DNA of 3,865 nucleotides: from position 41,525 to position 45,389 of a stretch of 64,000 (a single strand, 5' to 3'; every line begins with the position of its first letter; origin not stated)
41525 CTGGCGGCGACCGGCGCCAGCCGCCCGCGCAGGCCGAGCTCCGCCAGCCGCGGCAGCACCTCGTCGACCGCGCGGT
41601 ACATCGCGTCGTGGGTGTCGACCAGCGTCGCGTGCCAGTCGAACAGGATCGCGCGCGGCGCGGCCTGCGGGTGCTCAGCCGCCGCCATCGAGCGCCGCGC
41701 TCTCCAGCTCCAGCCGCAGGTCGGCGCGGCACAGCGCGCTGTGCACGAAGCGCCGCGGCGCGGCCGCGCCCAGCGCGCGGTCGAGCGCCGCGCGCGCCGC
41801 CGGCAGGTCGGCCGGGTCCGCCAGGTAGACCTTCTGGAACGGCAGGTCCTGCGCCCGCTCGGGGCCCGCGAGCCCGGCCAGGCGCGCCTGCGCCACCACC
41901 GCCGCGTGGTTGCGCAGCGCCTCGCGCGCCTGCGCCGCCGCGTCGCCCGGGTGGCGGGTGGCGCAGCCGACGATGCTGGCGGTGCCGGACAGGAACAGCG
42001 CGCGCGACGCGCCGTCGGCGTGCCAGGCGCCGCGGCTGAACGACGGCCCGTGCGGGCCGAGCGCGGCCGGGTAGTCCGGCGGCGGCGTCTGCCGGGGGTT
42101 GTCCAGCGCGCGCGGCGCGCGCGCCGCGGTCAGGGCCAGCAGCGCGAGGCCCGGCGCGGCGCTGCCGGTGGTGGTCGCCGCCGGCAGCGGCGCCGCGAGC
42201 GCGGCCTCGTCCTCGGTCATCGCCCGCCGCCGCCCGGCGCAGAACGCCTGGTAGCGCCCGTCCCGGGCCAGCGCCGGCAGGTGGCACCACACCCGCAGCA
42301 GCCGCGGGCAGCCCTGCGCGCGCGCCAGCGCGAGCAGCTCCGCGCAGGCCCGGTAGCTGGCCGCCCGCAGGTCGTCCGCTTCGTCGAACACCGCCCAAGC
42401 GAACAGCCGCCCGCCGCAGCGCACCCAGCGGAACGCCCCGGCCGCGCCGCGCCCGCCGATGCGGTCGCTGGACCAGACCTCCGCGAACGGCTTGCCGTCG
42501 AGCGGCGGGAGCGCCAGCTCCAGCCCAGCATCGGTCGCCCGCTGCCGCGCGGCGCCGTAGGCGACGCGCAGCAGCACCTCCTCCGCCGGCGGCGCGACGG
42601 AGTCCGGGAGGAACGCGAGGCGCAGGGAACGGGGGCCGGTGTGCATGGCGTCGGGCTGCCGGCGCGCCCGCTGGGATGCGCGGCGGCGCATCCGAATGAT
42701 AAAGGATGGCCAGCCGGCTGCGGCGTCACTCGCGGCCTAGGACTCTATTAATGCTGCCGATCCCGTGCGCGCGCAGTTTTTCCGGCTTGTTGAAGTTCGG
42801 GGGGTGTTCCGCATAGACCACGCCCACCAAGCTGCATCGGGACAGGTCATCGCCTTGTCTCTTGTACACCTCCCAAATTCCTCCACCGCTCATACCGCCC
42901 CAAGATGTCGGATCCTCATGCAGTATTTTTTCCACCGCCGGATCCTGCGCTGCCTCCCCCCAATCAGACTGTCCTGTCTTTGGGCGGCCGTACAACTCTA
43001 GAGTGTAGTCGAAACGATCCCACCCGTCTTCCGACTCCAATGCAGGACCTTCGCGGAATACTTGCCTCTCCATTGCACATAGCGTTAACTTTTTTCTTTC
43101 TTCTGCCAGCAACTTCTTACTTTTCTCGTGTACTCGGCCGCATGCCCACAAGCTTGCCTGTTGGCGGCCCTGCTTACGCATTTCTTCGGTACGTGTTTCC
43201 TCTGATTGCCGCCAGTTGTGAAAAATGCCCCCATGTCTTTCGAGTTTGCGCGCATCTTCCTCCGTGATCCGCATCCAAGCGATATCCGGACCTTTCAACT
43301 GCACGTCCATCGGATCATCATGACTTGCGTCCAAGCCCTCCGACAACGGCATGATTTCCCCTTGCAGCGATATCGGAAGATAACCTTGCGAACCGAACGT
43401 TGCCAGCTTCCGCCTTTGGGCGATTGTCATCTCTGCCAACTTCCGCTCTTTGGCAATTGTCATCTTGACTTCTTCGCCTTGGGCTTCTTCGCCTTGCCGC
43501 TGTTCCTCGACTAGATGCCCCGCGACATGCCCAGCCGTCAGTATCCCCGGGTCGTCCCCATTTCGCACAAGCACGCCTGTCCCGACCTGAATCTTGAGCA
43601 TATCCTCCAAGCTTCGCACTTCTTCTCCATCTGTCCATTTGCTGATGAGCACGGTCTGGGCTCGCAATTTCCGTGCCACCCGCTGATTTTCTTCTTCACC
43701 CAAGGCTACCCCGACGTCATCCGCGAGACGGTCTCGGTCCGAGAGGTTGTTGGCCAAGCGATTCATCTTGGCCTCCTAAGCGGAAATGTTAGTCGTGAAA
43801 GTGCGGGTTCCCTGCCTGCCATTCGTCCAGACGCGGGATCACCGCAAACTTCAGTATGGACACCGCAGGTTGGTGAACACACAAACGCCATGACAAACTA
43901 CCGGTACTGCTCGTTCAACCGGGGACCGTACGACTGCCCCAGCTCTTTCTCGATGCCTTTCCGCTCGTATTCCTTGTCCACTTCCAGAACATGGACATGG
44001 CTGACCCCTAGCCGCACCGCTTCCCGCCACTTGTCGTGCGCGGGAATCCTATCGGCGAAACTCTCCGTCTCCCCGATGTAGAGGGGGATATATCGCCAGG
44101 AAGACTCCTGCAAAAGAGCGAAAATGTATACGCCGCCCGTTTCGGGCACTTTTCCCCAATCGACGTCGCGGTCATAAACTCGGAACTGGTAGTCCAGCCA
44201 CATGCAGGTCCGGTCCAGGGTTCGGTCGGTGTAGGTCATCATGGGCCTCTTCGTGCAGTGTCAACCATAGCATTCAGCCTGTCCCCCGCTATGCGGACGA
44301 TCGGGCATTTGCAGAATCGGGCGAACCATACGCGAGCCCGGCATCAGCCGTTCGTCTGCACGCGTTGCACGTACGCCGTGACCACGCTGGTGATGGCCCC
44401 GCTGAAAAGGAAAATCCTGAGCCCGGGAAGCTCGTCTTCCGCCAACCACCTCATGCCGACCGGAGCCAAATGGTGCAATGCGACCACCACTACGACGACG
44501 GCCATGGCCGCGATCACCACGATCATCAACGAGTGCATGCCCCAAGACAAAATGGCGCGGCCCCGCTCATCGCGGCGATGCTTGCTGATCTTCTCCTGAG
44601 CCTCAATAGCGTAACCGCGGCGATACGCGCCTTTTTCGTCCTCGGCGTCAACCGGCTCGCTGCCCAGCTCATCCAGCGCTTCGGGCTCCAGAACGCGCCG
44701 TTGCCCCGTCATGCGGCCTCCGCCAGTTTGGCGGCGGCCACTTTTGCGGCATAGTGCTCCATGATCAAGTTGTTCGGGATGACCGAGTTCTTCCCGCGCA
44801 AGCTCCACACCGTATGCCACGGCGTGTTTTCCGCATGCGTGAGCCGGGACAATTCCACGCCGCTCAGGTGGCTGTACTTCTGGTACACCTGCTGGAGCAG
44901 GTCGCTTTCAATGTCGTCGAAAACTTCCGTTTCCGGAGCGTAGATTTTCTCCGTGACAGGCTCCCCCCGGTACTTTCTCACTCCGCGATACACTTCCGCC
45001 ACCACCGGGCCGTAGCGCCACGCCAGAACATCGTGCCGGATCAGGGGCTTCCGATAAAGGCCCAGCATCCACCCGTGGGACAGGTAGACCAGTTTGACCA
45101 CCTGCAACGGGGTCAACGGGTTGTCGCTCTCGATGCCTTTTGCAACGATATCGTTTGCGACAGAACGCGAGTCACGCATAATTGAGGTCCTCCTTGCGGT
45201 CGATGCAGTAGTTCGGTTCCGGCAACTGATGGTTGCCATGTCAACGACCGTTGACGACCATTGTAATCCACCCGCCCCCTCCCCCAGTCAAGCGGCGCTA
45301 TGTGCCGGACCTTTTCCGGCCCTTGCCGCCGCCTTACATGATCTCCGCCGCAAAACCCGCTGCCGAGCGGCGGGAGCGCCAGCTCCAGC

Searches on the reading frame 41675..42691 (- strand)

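Call 75: search_protein_families(library=pfam, proteins=[window:41675-42691:-], max_evalue=0.001)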
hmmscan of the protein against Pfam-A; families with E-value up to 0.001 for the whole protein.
window:41675-42691:- (338 aa): 1 family
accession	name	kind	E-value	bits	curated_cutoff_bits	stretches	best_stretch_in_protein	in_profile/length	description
PF21168.2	FkbO_Hyg5-like_N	-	9.7e-22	77.7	27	1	71-187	1-121/122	Chorismatase FkbO/Hyg5-like, N-terminal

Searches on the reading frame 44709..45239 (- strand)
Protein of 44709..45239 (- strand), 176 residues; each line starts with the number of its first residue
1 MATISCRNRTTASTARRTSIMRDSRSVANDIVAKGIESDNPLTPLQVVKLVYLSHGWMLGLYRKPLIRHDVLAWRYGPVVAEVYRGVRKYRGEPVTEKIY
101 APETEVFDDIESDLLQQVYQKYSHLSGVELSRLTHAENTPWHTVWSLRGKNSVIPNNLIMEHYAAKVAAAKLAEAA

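Call 30: search_protein_families(library=pfam, proteins=[window:44709-45239:-], max_evalue=0.001)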
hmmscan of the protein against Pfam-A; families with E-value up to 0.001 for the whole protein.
window:44709-45239:- (176 aa): 1 family
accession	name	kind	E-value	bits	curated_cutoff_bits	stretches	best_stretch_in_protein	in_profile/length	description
PF13274.11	SocA_Panacea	-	7.4e-18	66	25.7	1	48-142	2-113/113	Antitoxin SocA-like, Panacea domain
